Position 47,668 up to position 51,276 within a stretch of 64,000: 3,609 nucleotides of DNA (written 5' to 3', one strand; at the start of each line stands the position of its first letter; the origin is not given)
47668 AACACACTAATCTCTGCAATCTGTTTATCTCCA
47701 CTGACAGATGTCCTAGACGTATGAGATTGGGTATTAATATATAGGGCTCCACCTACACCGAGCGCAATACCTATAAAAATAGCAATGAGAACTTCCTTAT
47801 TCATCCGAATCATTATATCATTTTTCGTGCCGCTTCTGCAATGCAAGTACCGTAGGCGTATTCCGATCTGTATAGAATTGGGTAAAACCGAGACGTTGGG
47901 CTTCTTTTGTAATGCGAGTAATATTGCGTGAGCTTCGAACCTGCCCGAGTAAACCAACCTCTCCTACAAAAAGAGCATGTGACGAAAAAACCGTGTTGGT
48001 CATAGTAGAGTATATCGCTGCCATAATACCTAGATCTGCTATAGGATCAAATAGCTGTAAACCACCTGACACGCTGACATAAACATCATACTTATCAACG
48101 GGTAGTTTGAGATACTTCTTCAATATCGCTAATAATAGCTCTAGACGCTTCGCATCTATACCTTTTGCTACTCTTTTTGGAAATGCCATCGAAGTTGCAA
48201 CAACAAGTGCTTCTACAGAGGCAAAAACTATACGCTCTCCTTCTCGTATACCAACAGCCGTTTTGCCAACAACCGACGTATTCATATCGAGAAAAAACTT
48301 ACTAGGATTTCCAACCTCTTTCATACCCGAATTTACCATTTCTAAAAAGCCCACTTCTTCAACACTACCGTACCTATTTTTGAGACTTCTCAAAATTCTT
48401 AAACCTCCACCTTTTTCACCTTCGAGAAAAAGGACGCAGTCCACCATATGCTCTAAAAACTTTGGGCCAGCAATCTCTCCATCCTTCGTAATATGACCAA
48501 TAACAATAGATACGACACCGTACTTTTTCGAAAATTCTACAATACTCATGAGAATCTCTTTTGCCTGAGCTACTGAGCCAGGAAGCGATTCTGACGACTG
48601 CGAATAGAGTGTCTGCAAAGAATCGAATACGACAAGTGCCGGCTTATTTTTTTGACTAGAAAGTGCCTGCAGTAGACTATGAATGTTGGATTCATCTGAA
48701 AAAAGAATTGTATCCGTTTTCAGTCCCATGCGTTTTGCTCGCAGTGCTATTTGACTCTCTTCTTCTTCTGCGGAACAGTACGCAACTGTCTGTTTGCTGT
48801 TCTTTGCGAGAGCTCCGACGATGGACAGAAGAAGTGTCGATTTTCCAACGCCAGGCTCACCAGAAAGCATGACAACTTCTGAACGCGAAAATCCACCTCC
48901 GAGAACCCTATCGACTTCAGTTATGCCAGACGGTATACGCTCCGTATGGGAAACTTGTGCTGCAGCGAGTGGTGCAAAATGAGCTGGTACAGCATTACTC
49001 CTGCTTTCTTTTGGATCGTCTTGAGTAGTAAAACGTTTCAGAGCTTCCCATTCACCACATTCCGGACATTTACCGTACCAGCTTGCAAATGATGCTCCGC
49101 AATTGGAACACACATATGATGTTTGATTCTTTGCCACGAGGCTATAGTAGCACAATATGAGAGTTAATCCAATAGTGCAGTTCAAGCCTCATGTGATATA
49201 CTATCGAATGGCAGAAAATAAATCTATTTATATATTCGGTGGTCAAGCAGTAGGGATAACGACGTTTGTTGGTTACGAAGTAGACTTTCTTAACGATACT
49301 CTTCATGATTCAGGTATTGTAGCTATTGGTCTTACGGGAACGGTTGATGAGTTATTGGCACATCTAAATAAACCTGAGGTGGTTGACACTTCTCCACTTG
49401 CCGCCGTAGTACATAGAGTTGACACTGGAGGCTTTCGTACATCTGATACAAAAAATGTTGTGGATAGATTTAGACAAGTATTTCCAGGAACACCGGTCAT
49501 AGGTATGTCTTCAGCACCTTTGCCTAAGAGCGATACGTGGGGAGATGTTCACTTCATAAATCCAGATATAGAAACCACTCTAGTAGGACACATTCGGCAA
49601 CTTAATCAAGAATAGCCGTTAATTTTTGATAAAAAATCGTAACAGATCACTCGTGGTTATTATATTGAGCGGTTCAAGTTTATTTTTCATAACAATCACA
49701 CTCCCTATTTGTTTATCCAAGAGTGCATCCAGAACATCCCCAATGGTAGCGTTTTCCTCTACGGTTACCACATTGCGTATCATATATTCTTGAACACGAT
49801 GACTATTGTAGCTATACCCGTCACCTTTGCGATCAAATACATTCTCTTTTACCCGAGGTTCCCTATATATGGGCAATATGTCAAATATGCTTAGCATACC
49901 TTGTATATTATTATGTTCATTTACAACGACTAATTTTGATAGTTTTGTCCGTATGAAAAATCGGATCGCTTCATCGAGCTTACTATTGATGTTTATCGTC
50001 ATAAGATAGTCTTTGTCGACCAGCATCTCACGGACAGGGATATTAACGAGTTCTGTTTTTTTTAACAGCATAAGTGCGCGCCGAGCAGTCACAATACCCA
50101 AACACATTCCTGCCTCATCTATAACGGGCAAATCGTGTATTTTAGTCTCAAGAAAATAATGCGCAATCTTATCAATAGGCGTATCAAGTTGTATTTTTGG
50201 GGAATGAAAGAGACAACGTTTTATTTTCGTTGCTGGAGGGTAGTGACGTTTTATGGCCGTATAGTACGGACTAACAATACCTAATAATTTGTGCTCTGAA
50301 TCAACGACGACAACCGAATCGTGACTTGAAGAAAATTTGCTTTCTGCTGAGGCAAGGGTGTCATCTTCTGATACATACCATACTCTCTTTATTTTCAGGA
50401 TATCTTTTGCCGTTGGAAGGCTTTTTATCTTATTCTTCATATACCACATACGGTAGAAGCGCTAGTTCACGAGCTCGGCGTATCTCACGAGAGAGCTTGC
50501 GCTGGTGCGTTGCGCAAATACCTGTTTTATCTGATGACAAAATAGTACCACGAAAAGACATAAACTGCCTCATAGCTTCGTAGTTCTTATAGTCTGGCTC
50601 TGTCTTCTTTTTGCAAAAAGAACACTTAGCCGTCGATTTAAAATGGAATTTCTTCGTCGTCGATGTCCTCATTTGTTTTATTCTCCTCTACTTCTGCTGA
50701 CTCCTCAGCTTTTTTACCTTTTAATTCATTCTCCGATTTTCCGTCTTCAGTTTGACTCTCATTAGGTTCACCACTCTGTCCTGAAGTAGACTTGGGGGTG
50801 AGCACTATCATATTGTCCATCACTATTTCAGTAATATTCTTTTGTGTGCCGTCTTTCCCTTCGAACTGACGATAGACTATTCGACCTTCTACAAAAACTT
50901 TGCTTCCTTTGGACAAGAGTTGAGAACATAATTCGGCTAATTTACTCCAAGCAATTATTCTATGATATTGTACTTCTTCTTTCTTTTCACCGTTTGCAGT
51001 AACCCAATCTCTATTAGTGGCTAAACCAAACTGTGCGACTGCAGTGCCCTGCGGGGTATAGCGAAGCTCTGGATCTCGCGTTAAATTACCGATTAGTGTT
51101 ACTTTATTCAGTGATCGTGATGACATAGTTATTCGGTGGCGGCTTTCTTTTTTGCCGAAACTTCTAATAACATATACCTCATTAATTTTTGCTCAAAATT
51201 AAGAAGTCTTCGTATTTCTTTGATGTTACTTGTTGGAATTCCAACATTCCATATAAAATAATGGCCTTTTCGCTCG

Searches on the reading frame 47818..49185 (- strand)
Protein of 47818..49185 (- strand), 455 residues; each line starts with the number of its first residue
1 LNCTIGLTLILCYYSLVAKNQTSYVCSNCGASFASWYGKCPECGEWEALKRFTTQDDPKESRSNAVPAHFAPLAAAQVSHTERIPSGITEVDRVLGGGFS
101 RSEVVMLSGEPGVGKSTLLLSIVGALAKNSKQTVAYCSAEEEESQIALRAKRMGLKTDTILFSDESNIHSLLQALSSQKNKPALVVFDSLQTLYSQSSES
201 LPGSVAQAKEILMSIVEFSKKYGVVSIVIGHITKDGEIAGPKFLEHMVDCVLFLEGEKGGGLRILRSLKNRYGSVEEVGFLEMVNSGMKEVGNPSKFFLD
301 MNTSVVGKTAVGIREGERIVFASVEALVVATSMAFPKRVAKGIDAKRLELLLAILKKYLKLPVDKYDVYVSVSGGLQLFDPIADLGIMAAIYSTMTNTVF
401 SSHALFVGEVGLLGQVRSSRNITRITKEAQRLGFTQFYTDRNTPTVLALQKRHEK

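Call 22: search_protein_families(library=pfam, proteins=[window:47818-49185:-], max_evalue=0.001)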
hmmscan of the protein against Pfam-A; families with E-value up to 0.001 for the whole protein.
window:47818-49185:- (455 aa): 18 families
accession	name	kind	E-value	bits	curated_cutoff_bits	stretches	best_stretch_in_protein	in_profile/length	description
PF06745.19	ATPase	-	1.2e-16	61.2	26.6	1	84-268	1-200/231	KaiC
PF13481.12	AAA_25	-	2.3e-14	53.9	27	1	80-237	11-195/195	AAA domain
PF18073.7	Zn_ribbon_LapB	-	5.9e-11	42.3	25.7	1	24-50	1-27/28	Rubredoxin metal binding domain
PF03796.21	DnaB_C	-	2.4e-09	37.4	27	1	84-150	2-67/255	DnaB-like helicase C terminal domain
PF25199.1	nSTAND_NTPase5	-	3e-08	34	34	1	100-197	39-140/145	Novel STAND NTPase 5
PF09848.15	SLFN-g3_helicase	-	1.7e-06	28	24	1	103-224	2-116/354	Schlafen group 3, DNA/RNA helicase domain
PF13401.12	AAA_22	-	3.2e-06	27.9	27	1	104-231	7-123/130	AAA domain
PF13191.12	AAA_16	-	3.4e-06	28.1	32.6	1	100-201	21-152/167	AAA ATPase domain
PF00004.35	AAA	-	1.3e-05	26.1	21.2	1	105-228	1-106/131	ATPase family associated with various cellular activities (AAA)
PF13541.12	ChlI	-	1.6e-05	25.2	27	1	383-437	61-115/121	Subunit ChlI of Mg-chelatase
PF00154.27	RecA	-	2.1e-05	24.5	27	1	74-194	23-143/262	recA bacterial DNA recombination protein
PF24883.2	NPHP3_N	-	3.3e-05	24.6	24.8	1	100-148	20-69/164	Nephrocystin 3, N-terminal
PF20720.3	nSTAND3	-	4.1e-05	23.8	27.2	1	102-199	17-120/155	Novel STAND NTPase 3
PF05729.18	NACHT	-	6.5e-05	23.3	26.7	1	104-202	2-100/167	NACHT domain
PF13245.12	AAA_19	-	8.1e-05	23.2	25.1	1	101-212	10-121/134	AAA domain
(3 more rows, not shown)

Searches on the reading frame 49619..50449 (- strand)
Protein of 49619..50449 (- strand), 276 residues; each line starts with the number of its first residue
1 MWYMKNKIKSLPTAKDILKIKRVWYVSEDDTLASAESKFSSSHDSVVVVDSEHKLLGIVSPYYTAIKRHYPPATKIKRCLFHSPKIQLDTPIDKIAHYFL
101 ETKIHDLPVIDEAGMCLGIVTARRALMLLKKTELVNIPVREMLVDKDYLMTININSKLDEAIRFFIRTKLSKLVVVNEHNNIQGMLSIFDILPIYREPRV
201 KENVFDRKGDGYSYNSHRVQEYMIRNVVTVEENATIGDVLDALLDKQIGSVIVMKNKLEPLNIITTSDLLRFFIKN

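Call 22: search_protein_families(library=pfam, proteins=[window:49619-50449:-], max_evalue=0.001)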
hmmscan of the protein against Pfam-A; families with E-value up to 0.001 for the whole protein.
window:49619-50449:- (276 aa): 1 family
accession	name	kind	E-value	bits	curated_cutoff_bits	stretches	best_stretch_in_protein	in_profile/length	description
PF00571.33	CBS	-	1.1e-34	119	24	4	219-273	1-55/57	CBS domain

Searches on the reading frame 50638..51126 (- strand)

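Call 22: search_protein_families(library=pfam, proteins=[window:50638-51126:-], max_evalue=0.001)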
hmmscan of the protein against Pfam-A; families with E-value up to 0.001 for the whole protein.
window:50638-51126:- (162 aa): 2 families
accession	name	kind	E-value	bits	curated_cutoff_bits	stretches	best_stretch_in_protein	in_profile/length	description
PF00436.31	SSB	-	1.4e-35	121.9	26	1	6-107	1-102/104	Single-strand binding protein family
PF22657.2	SSB_1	-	0.00013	22.6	27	1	7-84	1-76/91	Another single-strand binding protein family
